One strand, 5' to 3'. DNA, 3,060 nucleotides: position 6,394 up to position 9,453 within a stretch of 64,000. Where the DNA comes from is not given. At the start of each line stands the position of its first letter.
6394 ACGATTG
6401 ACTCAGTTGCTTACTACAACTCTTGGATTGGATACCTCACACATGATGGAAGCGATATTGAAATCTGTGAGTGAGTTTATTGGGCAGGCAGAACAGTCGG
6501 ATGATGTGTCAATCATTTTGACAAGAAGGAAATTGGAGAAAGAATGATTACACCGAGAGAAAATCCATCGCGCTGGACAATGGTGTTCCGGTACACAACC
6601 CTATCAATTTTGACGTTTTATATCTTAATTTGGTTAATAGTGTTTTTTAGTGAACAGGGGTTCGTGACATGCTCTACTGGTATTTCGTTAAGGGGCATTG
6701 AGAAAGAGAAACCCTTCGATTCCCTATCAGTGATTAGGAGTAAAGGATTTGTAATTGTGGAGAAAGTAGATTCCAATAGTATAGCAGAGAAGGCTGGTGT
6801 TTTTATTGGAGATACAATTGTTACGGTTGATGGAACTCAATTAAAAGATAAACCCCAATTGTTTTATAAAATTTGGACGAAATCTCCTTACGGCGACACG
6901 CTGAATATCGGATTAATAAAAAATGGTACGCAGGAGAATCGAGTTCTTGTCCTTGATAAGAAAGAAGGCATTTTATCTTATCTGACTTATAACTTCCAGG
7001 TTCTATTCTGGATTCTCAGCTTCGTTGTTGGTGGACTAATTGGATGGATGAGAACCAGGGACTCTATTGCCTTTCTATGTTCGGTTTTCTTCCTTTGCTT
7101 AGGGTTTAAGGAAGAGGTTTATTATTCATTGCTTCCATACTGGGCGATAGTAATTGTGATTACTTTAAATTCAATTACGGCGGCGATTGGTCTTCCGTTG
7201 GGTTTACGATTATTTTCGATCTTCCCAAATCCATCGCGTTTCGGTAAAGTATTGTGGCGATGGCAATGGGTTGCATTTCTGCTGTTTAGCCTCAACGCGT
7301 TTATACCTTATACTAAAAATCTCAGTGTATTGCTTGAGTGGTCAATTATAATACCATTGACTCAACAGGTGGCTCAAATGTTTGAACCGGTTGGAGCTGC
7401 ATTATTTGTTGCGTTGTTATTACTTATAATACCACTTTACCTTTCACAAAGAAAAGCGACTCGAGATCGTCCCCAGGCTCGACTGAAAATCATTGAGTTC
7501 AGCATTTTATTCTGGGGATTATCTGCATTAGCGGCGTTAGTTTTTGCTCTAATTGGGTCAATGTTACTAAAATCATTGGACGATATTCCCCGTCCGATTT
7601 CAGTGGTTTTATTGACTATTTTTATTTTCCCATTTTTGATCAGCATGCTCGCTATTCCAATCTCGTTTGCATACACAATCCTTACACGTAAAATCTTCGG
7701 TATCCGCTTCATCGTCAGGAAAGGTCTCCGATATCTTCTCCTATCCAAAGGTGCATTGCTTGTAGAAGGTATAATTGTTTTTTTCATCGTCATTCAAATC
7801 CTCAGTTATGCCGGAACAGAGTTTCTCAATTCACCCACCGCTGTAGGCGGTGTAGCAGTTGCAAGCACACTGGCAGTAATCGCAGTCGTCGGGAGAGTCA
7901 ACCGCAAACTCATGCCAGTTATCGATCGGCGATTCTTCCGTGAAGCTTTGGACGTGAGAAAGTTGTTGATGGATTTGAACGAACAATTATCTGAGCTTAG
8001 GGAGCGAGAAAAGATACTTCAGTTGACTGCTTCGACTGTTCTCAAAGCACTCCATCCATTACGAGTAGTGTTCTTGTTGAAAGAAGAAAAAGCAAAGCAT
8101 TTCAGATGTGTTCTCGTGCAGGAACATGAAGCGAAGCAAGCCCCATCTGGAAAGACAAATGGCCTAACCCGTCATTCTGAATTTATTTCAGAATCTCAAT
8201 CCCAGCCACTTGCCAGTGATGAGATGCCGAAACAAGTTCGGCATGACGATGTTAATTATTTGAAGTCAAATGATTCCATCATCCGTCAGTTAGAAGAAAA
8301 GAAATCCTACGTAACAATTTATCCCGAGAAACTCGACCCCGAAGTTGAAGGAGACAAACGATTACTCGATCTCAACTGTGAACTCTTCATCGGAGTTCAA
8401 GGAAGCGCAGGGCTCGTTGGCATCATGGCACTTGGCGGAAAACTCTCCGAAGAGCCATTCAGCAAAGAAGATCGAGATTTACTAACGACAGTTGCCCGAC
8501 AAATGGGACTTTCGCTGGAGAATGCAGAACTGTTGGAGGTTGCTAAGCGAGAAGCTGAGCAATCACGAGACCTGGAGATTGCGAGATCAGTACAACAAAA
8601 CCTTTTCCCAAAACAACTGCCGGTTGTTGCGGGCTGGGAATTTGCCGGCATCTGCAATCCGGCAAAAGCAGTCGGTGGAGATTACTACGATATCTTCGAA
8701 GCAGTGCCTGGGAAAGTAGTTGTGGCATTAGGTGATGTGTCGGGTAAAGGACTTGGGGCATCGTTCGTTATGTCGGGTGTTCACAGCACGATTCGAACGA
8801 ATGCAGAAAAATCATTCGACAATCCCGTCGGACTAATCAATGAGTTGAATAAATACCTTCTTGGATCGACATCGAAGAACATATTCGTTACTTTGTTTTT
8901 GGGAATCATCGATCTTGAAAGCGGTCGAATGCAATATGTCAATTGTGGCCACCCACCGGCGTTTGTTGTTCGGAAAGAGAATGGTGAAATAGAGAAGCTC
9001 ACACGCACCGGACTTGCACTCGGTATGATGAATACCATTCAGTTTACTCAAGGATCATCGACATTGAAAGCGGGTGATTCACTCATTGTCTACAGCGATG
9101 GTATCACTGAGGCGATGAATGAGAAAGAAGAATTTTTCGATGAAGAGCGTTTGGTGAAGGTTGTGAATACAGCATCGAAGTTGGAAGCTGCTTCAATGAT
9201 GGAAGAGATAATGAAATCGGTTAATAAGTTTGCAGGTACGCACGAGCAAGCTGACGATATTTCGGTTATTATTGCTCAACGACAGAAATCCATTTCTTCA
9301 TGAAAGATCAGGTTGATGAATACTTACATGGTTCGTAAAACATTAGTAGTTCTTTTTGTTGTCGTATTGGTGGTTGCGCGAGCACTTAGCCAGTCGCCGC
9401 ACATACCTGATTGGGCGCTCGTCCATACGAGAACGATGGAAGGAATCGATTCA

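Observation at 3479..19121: Operon of five tandem paralogous PDZ–polytopic membrane–GAF–PP2C sensor phosphatases plus an embedded secreted TPR protein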

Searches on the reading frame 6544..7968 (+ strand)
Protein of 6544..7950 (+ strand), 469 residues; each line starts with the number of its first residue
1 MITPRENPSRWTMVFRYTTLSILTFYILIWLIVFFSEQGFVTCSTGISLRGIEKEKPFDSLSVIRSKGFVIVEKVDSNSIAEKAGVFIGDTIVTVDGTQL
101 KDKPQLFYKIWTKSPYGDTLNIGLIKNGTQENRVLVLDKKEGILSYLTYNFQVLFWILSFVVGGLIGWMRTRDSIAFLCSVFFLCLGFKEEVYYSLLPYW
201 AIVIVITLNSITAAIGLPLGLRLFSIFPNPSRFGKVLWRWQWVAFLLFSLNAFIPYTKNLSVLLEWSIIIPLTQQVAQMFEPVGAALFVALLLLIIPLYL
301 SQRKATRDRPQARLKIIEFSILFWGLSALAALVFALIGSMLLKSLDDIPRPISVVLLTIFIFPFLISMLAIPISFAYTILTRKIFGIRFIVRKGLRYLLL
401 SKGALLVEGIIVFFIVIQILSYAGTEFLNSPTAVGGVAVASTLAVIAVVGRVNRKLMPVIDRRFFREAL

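Call 13: find_homologous_proteins(query=window:6544-7950:+, max_evalue=0.001)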
Query window:6544-7950:+ (469 aa): 6 proteins with E <= 0.001 among 8000 candidates.
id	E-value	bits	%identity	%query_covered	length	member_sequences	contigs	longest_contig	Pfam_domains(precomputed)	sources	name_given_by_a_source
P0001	8.9e-38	148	28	88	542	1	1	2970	PF17820.8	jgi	jgi:hypothetical protein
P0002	2.2e-33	134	34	65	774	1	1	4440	PF07228.18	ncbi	ncbi:MAG: GAF domain-containing SpoIIE family protein phosphatase, partial [Candidatus Eisenbacteria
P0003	5.1e-22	96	58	19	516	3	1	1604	PF13185.13,PF01590.33,PF13492.13,PF07228.18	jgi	-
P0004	4.4e-12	64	42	23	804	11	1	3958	PF01590.33,PF13492.13,PF07228.18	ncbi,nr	ncbi:MAG TPA: SpoIIE family protein phosphatase, partial [Blastocatellia bacterium]|nr:SpoIIE family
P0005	1.4e-5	42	64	10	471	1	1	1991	PF07228.18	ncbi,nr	ncbi:MAG: SpoIIE family protein phosphatase, partial [candidate division Zixibacteria bacterium]|nr:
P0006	1.7e-5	42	31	22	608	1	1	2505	PF01590.33,PF13492.13,PF07228.18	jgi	jgi:sigma-B regulation protein RsbU (phosphoserine phosphatase)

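Call 62: predict_structure(alignment_id=A5)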
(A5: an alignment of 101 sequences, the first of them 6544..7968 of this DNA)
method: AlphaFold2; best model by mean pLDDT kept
length: 475 residues; sequences in the alignment: 101
mean_pLDDT: 78.5   pTM: 0.66
mean pLDDT of the five models: 78.5, 78.2, 76.0, 75.7, 75.5
residues with pLDDT >= 90: 142; 70-90: 219; 50-70: 83; < 50: 31
segments of 3 or more residues with pLDDT < 50: 1-6, 40-43, 384-395, 469-475
pLDDT, mean of each block of 10 residues (from residue 1): 47 70 77 65 59 59 86 76 88 93 84 66 95 79 73 90 90 91 92 76 88 93 91 94 94 91 90 92 91 91 86 83 87 82 74 81 87 89 53 47 62 73 65 79 75 66 54 45
secondary structure, 60 per line:
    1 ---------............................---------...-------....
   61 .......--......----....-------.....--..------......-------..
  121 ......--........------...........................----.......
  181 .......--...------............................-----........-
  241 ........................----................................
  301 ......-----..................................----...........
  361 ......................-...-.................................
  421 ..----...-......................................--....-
elements in order: H10-37 E47-49 H57-67 E70-75 H80-83 E91-95 H106-111 E119-126 E129-136 H143-169 H174-187 H199-226 H232-239 H241-264 H269-306 H312-345 H350-382 H388-422 H431-468 H471-474

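Call 93: fold_search(model_id=the predicted structure, library=pdb)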
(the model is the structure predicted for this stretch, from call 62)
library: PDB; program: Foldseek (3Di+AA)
matches with E <= 10: 603; with E <= 0.001: 1
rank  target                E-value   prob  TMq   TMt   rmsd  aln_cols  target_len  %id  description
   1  7co7_D                8.9e-04  1.00  0.16  0.22   6.1        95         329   21  HtrA-type protease AlgWS227A with decapeptide (released 2021-03-10)
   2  8f0a_A                1.5e-03  1.00  0.16  0.24   5.1       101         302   26  Client-bound structure of a DegP trimer within a 12mer cage (released 2022-11-23)
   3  3pv3_D                1.6e-03  1.00  0.16  0.20   5.8       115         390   21  Structure of Legionella fallonii DegQ (S193A variant) (released 2011-06-15)
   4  3gdv_A                1.9e-03  1.00  0.16  0.24   2.8        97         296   15  Crystal structure of DegS H198P/D320A mutant modified by DFP and in complex with YQF peptide (released 2009-03-31)
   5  7co5_B                2.2e-03  1.00  0.15  0.21   4.7        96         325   20  HtrA-type protease AlgW with decapeptide (released 2021-03-10)
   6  8xqe_R                2.3e-03  1.00  0.29  0.41   8.6       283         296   15  Cryo-EM structure of human dimeric APJR-Gi complex with apelin-13. (released 2025-01-22)
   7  4rqy_B                2.8e-03  1.00  0.15  0.24   3.5        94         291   17  RE-REFINED STRUCTURE OF 1TE0 - STRUCTURAL ANALYSIS of DEGS, A STRESS SENSOR OF THE BACTERIAL PERIPLASM (released 2015-03-11)
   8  3pv5_A                2.8e-03  1.00  0.17  0.20   5.8       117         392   20  Structure of Legionella fallonii DegQ (N189G/P190G variant) (released 2011-06-15)
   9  3pv5_C                2.9e-03  1.00  0.17  0.20   5.7       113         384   20  Structure of Legionella fallonii DegQ (N189G/P190G variant) (released 2011-06-15)
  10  3gdu_A                3.1e-03  1.00  0.16  0.24   2.8        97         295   14  Crystal structure of DegS H198P/D320A mutant modified by DFP and in complex with YRF peptide (released 2009-03-31)
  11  8sxg_A                3.4e-03  1.00  0.15  0.19   2.4        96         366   21  The C-terminal protease CtpA-LbcA complex of pseudomonas aeruginosa with the TPR at the low position (released 2024-03-06)
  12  3pv2_A                4.3e-03  1.00  0.16  0.20   5.6       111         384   21  Structure of Legionella fallonii DegQ (wt) (released 2011-06-15)
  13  8k2y_B                4.8e-03  1.00  0.14  0.23   5.7        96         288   22  Crystal structure of MucD (released 2023-11-29)
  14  8sxh_B                5.3e-03  1.00  0.15  0.17   4.3       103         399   18  Structure of the C-terminal protease CtpA-LbcA complex of Pseudomonas aeruginosa (released 2024-03-06)
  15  4ynn_B                6.1e-03  1.00  0.17  0.19   5.9       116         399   21  Structure of Legionella pneumophila DegQ (S190A variant) (released 2015-06-24)
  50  8sxg_B                2.7e-02  0.98  0.15  0.19  10.6       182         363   12  The C-terminal protease CtpA-LbcA complex of pseudomonas aeruginosa with the TPR at the low position (released 2024-03-06)
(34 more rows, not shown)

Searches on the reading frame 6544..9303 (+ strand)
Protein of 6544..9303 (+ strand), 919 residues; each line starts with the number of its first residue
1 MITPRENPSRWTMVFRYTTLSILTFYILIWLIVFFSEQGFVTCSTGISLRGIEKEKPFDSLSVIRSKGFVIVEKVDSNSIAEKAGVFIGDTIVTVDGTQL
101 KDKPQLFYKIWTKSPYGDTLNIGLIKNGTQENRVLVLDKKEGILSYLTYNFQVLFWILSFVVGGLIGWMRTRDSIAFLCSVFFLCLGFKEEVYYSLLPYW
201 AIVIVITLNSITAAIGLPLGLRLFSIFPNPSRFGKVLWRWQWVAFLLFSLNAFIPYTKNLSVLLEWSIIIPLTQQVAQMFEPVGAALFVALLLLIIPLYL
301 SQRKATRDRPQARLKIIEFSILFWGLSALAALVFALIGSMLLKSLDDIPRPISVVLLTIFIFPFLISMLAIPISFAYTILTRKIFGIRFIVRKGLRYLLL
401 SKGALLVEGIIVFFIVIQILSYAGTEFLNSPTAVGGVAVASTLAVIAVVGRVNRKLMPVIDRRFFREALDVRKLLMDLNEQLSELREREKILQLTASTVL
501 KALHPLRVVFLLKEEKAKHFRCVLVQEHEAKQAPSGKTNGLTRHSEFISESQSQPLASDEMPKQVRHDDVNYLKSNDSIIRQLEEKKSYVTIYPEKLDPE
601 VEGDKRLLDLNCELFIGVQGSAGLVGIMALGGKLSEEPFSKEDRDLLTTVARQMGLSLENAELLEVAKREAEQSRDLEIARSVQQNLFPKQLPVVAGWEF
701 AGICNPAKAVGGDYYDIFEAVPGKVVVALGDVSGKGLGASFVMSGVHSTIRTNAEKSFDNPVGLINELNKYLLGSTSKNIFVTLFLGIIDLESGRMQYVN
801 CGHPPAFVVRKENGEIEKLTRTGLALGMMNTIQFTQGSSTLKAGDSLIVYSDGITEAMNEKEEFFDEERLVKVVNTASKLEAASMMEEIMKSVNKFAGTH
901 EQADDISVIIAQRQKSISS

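Call 4: search_protein_families(library=pfam, proteins=[window:6544-9303:+], max_evalue=0.01)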
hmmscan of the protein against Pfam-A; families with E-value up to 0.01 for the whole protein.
window:6544-9303:+ (919 aa): 5 families
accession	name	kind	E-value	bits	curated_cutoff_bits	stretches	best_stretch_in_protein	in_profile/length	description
PF07228.17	SpoIIE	-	5.8e-50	170.3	25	1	723-913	3-191/192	Stage II sporulation protein E (SpoIIE)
PF13180.12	PDZ_2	-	1.1e-08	35.7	27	1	63-131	7-74/80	PDZ domain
PF17820.7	PDZ_6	-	1.4e-06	28.4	27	1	71-106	1-36/54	PDZ domain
PF00595.29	PDZ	-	0.00036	21.3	23.2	1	44-114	11-71/81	PDZ domain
PF13492.12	GAF_3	-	0.00058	20.7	27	1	612-660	82-129/129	GAF domain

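Call 5: search_protein_families(library=ncbifam, proteins=[window:6544-9303:+], max_evalue=0.01)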
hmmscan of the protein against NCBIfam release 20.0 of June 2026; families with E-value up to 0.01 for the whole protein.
window:6544-9303:+ (919 aa): 14 families
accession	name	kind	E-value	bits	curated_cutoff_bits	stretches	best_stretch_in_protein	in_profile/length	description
TIGR02865.1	spore_II_E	equivalog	2.2e-21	75.6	490.8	1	703-912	559-762/764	stage II sporulation protein E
NF045505.1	RR_RssB_Pseudo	equivalog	1.3e-16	60.6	700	1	664-914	138-392/394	two-component system response regulator RssB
NF041606.1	dguan_cyc_DgcA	equivalog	2.1e-08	33.5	370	1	557-667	66-178/340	diguanylate cyclase DgcA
TIGR02916.1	PEP_his_kin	equivalog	3.1e-08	32.7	300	1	366-539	200-371/679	XrtA/PEP-CTERM system histidine kinase PrsK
TIGR02037.1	degP_htrA_DO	subfamily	3.2e-07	29.6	416.2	1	45-139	238-329/434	Do family serine endopeptidase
NF038263.1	prot_phos_SiaA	equivalog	4.1e-07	28.9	700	1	659-909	398-653/658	biofilm regulation protein phosphatase SiaA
NF007526.1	PRK10139.1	equivalog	2.4e-06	26.5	756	1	70-141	293-363/456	serine endoprotease DegQ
TIGR00054.1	TIGR00054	equivalog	5.4e-06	25.5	147.55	1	63-141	197-273/421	RIP metalloprotease RseP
NF047968.1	SerProtHtrA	equivalog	6.5e-05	22.5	470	1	61-131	283-351/357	serine protease HtrA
NF041521.1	HhoA_HhoB_HtrA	equivalog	0.00013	21.3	450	1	59-132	255-326/335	HhoA/HhoB/HtrA family serine endopeptidase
NF008189.1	PRK10942.1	equivalog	0.00031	19.3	720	1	69-138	314-382/477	serine endoprotease DegP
NF008046.0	PRK10779.1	equivalog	0.0005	19.3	477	1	53-140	205-292/450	sigma E protease regulator RseP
NF040960.1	MamE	equivalog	0.00076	18.2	800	1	70-137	469-535/659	magnetosome formation protease MamE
NF041199.1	trx7_PDZ_seleno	equivalog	0.0054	15.7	300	1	75-132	324-385/390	Trx7/PDZ domain-containing (seleno)protein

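Call 29: search_protein_families(library=pfam, alignment_id=A3, max_evalue=0.001)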
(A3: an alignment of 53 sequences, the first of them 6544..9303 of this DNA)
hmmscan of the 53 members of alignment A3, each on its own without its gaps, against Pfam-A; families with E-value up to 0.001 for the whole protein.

A. member 1, window:6544-9303:+ (919 aa): 5 families
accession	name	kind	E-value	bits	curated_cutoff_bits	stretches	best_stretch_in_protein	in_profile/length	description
PF07228.17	SpoIIE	-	5.8e-50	170.3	25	1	723-913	3-191/192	Stage II sporulation protein E (SpoIIE)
PF13180.12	PDZ_2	-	1.1e-08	35.7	27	1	63-131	7-74/80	PDZ domain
PF17820.7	PDZ_6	-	1.4e-06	28.4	27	1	71-106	1-36/54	PDZ domain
PF00595.29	PDZ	-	0.00036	21.3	23.2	1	44-114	11-71/81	PDZ domain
PF13492.12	GAF_3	-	0.00058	20.7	27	0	612-660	82-129/129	GAF domain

B. families by the number of members that match (of 53 scanned): 23 families
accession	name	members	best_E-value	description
PF13492.12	GAF_3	47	6.9e-11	GAF domain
PF07228.17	SpoIIE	45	2.9e-52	Stage II sporulation protein E (SpoIIE)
PF13185.12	GAF_2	44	2.8e-08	GAF domain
PF01590.32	GAF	41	8.5e-10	GAF domain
PF13180.12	PDZ_2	17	3.5e-25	PDZ domain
PF17820.7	PDZ_6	15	1.3e-22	PDZ domain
PF00595.29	PDZ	13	6.1e-14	PDZ domain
PF00069.31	Pkinase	6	8.8e-52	Protein kinase domain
PF07714.23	PK_Tyr_Ser-Thr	6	1.1e-35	Protein tyrosine and serine/threonine kinase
PF01636.29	APH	5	3.6e-08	Phosphotransferase enzyme family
PF02518.31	HATPase_c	2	1.6e-15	Histidine kinase-, DNA gyrase B-, and HSP90-like ATPase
PF07730.19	HisKA_3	2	2.6e-12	Histidine kinase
PF06293.20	Kdo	2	1.2e-06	Lipopolysaccharide kinase (Kdo/WaaP) family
PF14685.13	PDZ_Tricorn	2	3.9e-05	Tricorn protease PDZ domain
PF03109.22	ABC1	2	7.1e-05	ABC1 atypical kinase-like domain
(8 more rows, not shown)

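Call 41: search_solved_structures(query=window:6544-9303:+, max_evalue=0.001)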
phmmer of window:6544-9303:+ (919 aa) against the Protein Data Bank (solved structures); distinct sequences matched with E-value up to 0.001: 7.
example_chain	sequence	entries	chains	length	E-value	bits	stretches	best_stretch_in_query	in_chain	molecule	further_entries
5mqh_A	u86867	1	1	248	1.2e-16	63.3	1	709-910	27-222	Serine phosphatase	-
3t91_A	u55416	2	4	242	2.5e-16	62.2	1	708-910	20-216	Stage II sporulation protein E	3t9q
5ucg_A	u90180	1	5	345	6.8e-16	60.8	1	709-910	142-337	Stage II sporulation protein E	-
3ke6_A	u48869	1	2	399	4.6e-13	51.4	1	692-858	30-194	Protein Rv1364c/MT1410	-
3eq2_A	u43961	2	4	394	8.8e-13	50.5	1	662-913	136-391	Probable two-component response regulator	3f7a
3es2_A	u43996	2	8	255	1.3e-12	49.9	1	675-913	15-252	Probable two-component response regulator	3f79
6k4e_A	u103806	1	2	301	2.7e-05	25.7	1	658-909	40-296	Putative serine phosphatase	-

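Call 83: find_encoding_contigs(protein=window:6544-9303:+, flank=10000, max_places=4)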
Protein window:6544-9303:+ (919 aa): no gene with exactly this product is on record in the collection.
